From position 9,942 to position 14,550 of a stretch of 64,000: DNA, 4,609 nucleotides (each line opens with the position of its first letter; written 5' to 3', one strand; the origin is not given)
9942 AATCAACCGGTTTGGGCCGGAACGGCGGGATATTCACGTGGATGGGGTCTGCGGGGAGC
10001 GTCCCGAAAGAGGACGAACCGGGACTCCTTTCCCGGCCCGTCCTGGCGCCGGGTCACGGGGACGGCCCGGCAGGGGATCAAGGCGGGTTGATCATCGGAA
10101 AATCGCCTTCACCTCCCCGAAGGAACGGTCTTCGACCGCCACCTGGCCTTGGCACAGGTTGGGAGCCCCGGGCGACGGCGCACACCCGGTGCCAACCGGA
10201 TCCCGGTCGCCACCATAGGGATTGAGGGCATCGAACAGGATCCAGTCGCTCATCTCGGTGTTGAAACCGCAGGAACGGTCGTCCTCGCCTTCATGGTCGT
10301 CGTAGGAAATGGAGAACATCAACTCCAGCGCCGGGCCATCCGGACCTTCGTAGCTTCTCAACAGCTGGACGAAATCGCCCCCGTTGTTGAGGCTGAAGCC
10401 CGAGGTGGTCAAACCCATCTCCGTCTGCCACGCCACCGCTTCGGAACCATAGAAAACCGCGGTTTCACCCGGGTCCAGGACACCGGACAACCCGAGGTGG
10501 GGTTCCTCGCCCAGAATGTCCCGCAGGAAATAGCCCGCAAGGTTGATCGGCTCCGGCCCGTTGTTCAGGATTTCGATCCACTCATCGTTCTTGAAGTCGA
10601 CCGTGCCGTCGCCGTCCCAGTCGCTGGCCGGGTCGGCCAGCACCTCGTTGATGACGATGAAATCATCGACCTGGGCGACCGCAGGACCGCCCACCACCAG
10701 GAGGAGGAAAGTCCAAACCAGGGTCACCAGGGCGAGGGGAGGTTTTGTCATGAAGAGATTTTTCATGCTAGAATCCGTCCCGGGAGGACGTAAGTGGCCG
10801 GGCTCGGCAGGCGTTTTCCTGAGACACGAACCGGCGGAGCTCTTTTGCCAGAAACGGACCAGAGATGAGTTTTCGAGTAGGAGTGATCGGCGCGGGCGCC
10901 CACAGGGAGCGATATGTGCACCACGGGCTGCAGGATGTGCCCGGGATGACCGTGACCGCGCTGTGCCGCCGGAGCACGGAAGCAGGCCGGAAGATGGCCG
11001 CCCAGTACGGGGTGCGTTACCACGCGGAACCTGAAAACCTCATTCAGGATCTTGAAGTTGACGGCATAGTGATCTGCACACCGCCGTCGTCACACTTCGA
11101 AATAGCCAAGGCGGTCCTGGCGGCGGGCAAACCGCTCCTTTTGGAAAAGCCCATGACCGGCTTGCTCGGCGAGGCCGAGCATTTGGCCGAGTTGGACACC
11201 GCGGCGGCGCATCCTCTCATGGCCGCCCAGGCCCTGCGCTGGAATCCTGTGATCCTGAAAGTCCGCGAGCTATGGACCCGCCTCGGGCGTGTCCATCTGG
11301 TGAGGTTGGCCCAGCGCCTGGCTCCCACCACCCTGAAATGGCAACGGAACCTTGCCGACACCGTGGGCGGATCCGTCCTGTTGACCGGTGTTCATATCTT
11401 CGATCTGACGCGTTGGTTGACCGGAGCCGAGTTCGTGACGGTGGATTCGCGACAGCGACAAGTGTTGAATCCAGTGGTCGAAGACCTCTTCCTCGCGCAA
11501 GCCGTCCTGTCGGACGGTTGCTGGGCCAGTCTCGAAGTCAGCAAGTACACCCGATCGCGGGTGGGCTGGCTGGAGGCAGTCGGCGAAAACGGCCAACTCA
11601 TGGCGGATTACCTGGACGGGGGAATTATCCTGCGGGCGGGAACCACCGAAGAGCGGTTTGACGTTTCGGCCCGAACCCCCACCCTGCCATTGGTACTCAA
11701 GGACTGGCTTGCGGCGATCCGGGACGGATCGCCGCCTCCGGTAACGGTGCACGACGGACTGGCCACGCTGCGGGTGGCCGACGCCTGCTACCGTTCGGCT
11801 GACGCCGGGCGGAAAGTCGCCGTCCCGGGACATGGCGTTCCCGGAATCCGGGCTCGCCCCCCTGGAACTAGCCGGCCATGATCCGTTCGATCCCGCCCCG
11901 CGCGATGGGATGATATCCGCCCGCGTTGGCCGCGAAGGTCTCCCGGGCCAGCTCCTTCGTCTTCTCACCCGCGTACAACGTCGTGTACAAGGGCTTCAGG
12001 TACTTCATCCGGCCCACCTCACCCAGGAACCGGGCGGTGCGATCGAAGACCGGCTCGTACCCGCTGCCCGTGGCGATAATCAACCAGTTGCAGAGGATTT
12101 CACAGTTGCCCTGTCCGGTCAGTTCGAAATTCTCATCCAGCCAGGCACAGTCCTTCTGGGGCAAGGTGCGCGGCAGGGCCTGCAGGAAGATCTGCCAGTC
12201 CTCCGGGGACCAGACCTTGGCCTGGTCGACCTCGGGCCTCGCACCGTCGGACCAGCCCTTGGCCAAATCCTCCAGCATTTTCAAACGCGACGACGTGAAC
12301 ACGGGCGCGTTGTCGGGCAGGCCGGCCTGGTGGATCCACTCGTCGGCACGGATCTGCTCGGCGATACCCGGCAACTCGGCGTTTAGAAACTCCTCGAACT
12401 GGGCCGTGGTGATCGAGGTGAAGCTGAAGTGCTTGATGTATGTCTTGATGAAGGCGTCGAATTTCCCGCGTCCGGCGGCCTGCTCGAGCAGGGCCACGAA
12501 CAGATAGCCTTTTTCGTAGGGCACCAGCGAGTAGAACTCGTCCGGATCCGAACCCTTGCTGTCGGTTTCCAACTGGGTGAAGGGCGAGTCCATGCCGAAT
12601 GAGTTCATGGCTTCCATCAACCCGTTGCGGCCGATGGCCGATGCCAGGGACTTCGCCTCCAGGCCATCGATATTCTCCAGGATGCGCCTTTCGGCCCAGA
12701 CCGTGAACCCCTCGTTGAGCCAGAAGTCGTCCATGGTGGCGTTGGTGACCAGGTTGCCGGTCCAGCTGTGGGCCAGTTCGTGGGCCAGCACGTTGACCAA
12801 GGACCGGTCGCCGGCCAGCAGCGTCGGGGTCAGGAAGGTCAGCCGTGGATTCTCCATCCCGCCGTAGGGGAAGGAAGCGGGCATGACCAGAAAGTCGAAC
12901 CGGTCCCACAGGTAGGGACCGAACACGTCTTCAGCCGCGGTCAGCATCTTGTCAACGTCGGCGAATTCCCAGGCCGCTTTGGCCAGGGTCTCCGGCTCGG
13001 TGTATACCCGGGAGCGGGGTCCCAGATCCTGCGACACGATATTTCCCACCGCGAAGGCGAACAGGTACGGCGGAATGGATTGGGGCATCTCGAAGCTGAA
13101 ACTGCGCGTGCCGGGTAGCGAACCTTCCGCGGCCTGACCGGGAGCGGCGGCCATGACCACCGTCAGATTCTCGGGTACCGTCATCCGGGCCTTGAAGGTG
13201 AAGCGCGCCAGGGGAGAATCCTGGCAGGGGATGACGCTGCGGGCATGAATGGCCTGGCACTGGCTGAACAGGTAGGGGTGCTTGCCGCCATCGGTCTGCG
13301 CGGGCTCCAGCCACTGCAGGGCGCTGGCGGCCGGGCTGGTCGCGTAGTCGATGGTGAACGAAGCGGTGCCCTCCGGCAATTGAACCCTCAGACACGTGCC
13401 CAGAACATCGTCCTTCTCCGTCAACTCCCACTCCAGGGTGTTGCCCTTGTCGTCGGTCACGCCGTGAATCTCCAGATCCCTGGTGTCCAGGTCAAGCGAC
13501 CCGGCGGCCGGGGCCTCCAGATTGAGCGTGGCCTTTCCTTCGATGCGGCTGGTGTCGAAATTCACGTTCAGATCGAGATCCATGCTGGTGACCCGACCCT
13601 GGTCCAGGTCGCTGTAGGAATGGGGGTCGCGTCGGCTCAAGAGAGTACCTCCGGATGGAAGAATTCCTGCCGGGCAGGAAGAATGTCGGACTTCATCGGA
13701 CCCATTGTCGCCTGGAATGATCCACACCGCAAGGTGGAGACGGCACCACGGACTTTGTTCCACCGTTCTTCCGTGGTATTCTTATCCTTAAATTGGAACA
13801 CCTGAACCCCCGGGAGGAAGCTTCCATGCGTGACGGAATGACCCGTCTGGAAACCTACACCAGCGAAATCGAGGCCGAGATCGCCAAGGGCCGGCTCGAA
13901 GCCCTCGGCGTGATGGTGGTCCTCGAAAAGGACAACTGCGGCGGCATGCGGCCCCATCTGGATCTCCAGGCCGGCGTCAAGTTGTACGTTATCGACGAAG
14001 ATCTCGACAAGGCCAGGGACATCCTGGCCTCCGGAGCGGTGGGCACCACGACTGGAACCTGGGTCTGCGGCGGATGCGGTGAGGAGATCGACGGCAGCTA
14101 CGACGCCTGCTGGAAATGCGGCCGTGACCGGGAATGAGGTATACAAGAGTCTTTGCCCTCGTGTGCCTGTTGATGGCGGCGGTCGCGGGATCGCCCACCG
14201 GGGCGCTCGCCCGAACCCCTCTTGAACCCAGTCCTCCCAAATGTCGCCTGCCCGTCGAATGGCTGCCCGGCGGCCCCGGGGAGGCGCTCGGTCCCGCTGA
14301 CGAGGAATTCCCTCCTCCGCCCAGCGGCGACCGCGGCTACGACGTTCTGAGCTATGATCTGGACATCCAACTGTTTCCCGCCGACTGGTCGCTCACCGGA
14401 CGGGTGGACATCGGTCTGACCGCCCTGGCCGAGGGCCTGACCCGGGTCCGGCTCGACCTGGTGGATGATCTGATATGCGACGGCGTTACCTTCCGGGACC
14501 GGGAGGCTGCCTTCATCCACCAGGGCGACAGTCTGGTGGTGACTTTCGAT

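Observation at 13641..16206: Small DUF2007 zinc-ribbon protein translationally coupled (ATGA) to a T9SS-targeted M1 peptidase, divergent from a cytoplasmic M1 aminopeptidase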

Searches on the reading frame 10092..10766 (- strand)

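Call 3: search_protein_families(library=pfam, proteins=[window:10092-10766:-], max_evalue=0.01)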
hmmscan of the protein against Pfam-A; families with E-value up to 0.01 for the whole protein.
window:10092-10766:- (224 aa): 1 family
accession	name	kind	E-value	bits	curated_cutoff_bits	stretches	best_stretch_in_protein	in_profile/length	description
PF00932.25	LTD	-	1.6e-12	48.2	34.3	1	37-137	8-96/109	Lamin Tail Domain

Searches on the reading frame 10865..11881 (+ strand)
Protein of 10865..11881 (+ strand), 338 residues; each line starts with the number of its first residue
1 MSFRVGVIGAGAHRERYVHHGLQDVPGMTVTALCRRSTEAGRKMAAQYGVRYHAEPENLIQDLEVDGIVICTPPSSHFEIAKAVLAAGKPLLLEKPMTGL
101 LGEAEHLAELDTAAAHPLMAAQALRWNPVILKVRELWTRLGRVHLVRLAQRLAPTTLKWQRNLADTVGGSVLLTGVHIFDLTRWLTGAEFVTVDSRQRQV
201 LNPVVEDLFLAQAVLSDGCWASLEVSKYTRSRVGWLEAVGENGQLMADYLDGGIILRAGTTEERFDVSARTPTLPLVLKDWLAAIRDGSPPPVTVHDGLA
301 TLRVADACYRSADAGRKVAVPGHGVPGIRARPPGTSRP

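Call 3: search_protein_families(library=pfam, proteins=[window:10865-11881:+], max_evalue=0.01)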
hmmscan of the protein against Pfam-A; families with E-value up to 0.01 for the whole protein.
window:10865-11881:+ (338 aa): 3 families
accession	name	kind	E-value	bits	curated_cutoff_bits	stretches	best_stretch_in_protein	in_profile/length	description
PF01408.29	GFO_IDH_MocA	-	1.4e-22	81.1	24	1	3-111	1-109/120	Oxidoreductase family, NAD-binding Rossmann fold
PF02894.22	GFO_IDH_MocA_C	-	6.1e-17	62.6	22.9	1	139-320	8-218/218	Oxidoreductase family, C-terminal alpha/beta domain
PF22725.1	GFO_IDH_MocA_C3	-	8e-12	45.7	27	1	139-245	12-123/124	GFO/IDH/MocA C-terminal domain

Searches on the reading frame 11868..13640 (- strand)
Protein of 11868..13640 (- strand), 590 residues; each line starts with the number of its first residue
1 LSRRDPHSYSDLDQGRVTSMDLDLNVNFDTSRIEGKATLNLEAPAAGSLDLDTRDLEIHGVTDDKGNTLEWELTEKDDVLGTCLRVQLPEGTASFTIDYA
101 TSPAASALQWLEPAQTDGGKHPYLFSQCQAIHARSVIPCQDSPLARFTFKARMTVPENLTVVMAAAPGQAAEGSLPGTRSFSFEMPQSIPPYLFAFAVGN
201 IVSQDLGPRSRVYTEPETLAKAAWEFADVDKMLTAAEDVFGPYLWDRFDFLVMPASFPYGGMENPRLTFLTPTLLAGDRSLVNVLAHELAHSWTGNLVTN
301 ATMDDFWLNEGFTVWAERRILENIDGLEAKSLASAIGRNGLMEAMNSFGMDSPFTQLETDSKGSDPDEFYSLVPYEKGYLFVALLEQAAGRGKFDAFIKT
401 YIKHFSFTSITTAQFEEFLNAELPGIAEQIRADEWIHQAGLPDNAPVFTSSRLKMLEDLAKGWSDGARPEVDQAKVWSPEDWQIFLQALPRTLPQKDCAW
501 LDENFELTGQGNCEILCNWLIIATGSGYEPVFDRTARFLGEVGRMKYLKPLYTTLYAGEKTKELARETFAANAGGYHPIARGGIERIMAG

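Call 3: search_protein_families(library=pfam, proteins=[window:11868-13640:-], max_evalue=0.01)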
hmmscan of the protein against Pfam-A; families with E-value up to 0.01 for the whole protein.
window:11868-13640:- (590 aa): 4 families
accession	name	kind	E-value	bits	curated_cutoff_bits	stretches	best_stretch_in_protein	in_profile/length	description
PF01433.26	Peptidase_M1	-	2.6e-43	148.6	27.7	1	225-422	2-206/218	Peptidase family M1 domain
PF09127.17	Leuk-A4-hydro_C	-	2.2e-26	92.6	27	1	477-587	1-111/112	Leukotriene A4 hydrolase, C-terminal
PF17900.6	Peptidase_M1_N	-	2.9e-17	63.8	25.8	1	20-193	5-186/186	Peptidase M1 N-terminal domain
PF13485.12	Peptidase_MA_2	-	0.0028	17.9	32.4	1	285-401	70-170/201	Peptidase MA superfamily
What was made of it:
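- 11868..13640 (-): Divergent cytoplasmic LTA4H-like M1 aminopeptidase, 590 aa, TTG start. Pfam M1_N, M1 and Leuk-A4-hydro_C (call 3).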

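Call 4: search_protein_families(library=ncbifam, proteins=[window:11868-13640:-], max_evalue=0.01)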
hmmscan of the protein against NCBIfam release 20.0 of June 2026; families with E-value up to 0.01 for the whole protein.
window:11868-13640:- (590 aa): 3 families
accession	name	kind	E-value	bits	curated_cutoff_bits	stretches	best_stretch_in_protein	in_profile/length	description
TIGR02411.1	leuko_A4_hydro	equivalog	3.2e-162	541.4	761.7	1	5-585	1-597/600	leukotriene-A(4) hydrolase/aminopeptidase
TIGR02412.1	pepN_strep_liv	equivalog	9.5e-19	67.2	591.2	1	122-440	118-443/832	aminopeptidase N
TIGR02414.1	pepN_proteo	equivalog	1.2e-18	66.7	718.2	1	17-443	9-441/868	aminopeptidase N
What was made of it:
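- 11868..13640 (-): TIGR02411 scores 541 bits, below the 761.7 cut-off (call 4).
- On PII (GlnB/GlnK) signal-transduction family: No P-II hit in Pfam or NCBIfam (calls 3, 4).
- On Leukotriene-A4 hydrolase / aminopeptidase subfamily (divergent gene): TIGR02411 scores 541 bits, below the 761.7 equivalog cut-off (call 4).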

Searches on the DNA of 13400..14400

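Call 33: search_rna_families(source=window, start=13400, end=14400, threshold=evalue, max_evalue=1)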
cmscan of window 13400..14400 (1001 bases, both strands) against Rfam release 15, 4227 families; matches with E-value up to 1: 0.
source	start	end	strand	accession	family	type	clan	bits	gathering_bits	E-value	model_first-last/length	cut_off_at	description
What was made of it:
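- No ligand, no nucleic-acid binding, and no conserved RNA element or Rfam hit in the region (call 33).
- Tried and rejected: Rfam scan of 13400-14400: no hit at E<=1 (call 33).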
